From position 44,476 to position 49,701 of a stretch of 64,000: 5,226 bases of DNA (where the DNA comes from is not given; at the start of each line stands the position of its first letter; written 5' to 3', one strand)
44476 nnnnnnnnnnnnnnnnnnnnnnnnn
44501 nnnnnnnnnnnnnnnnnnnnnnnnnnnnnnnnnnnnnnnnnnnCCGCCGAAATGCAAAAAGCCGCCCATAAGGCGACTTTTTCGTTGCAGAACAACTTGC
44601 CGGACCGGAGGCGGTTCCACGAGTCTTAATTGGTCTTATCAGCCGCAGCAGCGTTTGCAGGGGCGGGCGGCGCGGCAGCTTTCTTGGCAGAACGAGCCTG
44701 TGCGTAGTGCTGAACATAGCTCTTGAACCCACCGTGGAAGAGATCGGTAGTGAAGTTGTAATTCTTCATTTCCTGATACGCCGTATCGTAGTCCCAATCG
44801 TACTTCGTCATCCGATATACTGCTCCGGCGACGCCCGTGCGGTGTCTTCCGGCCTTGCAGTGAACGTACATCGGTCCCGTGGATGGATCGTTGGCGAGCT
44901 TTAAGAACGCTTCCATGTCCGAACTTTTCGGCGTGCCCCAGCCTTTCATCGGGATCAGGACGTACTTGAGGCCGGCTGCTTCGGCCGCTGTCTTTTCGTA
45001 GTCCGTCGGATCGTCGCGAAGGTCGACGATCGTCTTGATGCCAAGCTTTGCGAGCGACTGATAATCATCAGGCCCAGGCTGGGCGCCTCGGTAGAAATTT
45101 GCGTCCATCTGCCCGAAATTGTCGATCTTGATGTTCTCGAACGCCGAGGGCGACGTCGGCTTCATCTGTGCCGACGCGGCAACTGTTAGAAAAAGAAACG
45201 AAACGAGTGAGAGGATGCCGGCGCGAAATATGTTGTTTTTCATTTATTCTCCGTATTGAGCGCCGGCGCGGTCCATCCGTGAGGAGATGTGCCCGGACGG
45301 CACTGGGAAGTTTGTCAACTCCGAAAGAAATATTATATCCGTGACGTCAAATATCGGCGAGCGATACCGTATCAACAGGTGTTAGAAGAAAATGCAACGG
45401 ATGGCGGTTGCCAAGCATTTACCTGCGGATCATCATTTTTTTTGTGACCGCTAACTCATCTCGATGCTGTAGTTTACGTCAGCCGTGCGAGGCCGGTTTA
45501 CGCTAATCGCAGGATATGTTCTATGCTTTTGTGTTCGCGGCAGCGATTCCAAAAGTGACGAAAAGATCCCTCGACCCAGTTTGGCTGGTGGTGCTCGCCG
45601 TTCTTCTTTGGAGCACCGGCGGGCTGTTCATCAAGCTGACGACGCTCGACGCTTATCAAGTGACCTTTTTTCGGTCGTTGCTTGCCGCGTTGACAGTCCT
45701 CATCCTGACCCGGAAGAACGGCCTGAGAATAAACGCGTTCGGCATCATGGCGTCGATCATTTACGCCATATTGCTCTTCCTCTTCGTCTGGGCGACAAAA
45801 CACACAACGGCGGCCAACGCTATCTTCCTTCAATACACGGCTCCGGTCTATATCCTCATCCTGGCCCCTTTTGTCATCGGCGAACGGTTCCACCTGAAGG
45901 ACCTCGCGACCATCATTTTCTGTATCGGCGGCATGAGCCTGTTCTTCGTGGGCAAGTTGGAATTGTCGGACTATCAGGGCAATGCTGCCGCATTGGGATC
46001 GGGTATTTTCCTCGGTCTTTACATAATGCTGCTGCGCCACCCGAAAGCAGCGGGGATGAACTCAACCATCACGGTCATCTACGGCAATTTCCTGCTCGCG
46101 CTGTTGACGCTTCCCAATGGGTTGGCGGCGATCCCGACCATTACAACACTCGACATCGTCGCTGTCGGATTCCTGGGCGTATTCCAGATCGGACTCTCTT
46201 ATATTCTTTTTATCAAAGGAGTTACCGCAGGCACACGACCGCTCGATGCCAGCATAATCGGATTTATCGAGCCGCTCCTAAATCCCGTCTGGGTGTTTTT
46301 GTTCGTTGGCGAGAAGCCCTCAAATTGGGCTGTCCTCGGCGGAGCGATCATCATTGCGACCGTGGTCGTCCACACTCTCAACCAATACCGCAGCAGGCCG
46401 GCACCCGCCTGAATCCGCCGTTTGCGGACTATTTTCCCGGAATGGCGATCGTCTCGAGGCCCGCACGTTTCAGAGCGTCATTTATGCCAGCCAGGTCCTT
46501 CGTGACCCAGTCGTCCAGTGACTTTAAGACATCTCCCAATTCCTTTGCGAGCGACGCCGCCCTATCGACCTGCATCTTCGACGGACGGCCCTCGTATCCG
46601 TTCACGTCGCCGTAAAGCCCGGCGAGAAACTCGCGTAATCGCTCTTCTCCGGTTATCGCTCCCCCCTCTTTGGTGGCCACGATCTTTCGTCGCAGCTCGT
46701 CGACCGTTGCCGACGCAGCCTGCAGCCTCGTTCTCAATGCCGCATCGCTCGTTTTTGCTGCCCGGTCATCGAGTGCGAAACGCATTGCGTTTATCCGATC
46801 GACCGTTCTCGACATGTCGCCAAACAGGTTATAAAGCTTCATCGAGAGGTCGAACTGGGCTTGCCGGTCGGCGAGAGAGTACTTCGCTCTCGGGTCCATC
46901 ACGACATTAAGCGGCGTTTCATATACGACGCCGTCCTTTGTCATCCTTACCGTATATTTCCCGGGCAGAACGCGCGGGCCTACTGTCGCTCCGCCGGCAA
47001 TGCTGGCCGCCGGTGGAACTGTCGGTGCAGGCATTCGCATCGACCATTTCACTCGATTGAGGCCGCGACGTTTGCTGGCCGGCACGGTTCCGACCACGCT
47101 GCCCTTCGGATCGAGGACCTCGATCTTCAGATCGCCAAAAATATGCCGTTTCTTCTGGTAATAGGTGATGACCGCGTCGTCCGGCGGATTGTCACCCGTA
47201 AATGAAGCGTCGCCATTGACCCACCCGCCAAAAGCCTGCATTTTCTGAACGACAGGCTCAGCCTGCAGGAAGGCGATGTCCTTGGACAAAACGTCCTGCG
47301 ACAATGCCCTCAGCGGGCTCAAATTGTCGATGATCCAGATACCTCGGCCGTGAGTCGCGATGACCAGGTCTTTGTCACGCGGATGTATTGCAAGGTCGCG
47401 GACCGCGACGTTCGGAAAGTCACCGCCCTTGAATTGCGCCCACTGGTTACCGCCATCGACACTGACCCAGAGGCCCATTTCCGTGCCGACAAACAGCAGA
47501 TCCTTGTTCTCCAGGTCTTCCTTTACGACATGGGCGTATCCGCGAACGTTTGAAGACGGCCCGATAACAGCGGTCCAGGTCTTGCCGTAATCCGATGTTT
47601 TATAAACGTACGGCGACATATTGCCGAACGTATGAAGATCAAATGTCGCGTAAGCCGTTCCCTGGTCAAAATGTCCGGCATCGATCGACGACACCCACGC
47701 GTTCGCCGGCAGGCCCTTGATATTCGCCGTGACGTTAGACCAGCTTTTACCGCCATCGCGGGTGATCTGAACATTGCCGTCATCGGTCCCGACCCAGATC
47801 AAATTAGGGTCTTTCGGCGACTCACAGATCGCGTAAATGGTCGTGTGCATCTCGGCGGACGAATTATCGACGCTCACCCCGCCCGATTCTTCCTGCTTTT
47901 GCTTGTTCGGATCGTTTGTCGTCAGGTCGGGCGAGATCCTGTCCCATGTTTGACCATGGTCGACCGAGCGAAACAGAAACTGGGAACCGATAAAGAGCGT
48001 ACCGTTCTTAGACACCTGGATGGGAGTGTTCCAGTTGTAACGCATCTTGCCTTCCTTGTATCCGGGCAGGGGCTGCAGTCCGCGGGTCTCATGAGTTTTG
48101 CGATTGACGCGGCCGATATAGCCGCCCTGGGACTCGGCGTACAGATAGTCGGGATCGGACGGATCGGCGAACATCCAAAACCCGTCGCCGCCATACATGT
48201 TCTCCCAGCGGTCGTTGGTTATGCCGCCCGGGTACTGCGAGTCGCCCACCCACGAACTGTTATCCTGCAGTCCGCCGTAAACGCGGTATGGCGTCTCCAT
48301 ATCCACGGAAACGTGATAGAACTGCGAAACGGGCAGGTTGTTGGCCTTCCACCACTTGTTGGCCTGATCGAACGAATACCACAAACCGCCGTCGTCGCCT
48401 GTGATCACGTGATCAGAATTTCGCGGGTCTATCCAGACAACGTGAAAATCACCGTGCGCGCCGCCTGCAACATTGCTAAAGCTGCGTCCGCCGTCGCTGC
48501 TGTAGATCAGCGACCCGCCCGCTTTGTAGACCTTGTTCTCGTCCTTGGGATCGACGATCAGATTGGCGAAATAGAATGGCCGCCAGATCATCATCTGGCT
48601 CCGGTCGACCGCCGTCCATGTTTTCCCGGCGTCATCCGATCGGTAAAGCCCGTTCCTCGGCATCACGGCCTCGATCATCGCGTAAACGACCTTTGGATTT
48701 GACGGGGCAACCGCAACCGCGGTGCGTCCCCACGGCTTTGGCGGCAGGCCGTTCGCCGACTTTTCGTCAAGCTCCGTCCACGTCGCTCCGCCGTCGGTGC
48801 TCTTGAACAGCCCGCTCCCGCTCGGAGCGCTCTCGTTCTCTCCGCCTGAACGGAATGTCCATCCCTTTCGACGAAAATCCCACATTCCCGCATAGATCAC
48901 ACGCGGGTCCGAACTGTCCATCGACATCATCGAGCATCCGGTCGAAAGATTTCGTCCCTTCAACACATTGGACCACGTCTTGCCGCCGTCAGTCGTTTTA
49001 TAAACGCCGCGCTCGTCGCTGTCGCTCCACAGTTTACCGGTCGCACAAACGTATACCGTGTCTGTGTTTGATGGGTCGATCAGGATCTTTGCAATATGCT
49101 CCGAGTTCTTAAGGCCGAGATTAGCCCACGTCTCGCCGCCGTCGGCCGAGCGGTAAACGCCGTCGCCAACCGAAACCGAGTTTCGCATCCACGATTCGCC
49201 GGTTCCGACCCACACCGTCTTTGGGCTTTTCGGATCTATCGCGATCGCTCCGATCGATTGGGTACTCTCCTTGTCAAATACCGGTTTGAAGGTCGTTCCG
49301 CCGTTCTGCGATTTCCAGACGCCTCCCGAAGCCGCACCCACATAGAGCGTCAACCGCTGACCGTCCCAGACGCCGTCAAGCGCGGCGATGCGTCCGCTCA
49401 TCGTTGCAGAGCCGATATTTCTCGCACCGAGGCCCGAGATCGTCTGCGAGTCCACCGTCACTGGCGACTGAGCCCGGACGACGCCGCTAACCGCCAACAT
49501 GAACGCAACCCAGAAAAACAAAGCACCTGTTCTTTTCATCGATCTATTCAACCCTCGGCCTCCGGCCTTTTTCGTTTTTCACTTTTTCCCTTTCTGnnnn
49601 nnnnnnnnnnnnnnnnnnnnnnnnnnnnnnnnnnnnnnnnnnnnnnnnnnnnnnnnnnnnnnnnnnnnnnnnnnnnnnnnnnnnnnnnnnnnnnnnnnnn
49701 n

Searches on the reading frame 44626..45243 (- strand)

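Call 79: search_protein_families(library=ncbifam, proteins=[window:44626-45243:-], max_evalue=0.001)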
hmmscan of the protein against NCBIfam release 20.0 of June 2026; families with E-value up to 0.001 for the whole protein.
window:44626-45243:- (205 aa): 4 families
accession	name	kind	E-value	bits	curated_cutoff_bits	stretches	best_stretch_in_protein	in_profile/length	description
NF040641.1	bifunc_ST_SDO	equivalog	8.4e-07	28.2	625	1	53-135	10-97/423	bifunctional sulfur transferase/dioxygenase Blh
TIGR01244.1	TIGR01244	subfamily_domain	3e-06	27.3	85.85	1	45-133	4-97/135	TIGR01244 family sulfur transferase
NF041348.1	XopH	equivalog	3.2e-05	23.4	500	1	83-147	233-298/368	type III secretion system effector XopH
NF009025.0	PRK12361.1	equivalog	0.00043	18.6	505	1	42-158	93-211/546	hypothetical protein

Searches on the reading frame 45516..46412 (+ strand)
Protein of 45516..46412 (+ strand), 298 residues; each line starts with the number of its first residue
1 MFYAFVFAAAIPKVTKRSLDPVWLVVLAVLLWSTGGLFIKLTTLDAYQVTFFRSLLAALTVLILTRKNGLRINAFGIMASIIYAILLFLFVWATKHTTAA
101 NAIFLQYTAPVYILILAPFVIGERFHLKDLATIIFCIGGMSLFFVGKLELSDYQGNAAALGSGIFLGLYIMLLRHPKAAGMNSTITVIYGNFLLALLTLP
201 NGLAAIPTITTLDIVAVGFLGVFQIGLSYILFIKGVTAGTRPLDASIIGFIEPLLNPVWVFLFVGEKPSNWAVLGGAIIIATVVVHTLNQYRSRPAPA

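Call 79: search_protein_families(library=ncbifam, proteins=[window:45516-46412:+], max_evalue=0.001)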
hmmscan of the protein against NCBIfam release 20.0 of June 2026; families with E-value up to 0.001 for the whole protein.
window:45516-46412:+ (298 aa): 4 families
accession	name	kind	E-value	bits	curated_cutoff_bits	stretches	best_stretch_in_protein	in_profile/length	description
TIGR00950.1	2A78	equivalog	3.1e-17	62.8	230.2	1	32-284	1-264/264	carboxylate/amino acid/amine transporter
NF050091.1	ArAmAcExpYddG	equivalog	1.8e-07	31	300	1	27-282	12-277/285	aromatic amino acid exporter YddG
NF011959.0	PRK15430.1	equivalog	0.00012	21.5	540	0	186-286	42-143/296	EamA family transporter RarD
TIGR00688.1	rarD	equivalog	0.00014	21.4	130.15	0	49-145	48-144/256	EamA family transporter RarD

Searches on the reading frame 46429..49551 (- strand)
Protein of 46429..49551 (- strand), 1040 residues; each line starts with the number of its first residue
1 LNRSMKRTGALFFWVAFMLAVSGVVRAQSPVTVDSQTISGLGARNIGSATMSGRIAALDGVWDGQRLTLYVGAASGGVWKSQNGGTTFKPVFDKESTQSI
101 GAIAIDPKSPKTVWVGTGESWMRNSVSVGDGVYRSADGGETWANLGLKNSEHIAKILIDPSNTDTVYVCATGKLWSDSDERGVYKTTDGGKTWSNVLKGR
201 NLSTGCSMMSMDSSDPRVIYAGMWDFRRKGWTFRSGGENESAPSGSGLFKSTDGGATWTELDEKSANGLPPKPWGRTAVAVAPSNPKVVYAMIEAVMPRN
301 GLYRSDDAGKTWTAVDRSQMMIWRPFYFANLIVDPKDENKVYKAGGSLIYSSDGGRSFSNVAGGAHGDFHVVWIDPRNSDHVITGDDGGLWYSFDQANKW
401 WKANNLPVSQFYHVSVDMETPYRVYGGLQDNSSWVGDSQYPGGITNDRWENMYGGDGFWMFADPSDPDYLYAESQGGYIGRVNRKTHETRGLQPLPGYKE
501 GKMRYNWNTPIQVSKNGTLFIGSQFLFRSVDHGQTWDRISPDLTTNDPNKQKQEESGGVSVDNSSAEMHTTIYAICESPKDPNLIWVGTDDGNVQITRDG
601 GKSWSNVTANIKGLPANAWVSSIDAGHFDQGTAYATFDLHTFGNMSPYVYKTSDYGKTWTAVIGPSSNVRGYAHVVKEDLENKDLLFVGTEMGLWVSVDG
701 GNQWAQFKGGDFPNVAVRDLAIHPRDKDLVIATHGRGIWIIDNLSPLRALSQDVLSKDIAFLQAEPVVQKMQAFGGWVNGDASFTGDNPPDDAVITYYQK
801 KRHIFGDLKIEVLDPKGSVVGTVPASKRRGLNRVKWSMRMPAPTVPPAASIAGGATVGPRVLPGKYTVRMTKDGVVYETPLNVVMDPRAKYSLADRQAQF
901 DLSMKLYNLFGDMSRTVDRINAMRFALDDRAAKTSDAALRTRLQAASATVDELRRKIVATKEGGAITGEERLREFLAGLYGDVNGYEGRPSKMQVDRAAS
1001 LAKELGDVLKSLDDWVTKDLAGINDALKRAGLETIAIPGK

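Call 68: search_protein_families(library=pfam, proteins=[window:46429-49551:-], max_evalue=0.00001)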
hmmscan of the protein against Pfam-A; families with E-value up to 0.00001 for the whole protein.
window:46429-49551:- (1040 aa): 2 families
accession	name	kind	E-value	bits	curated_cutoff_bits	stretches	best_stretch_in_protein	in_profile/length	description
PF15902.12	Sortilin-Vps10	-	1.4e-36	126.7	33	3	132-265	3-116/446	Sortilin, neurotensin receptor 3,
PF02012.26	BNR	-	2.1e-11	42.5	27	0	303-313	1-11/12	BNR/Asp-box repeat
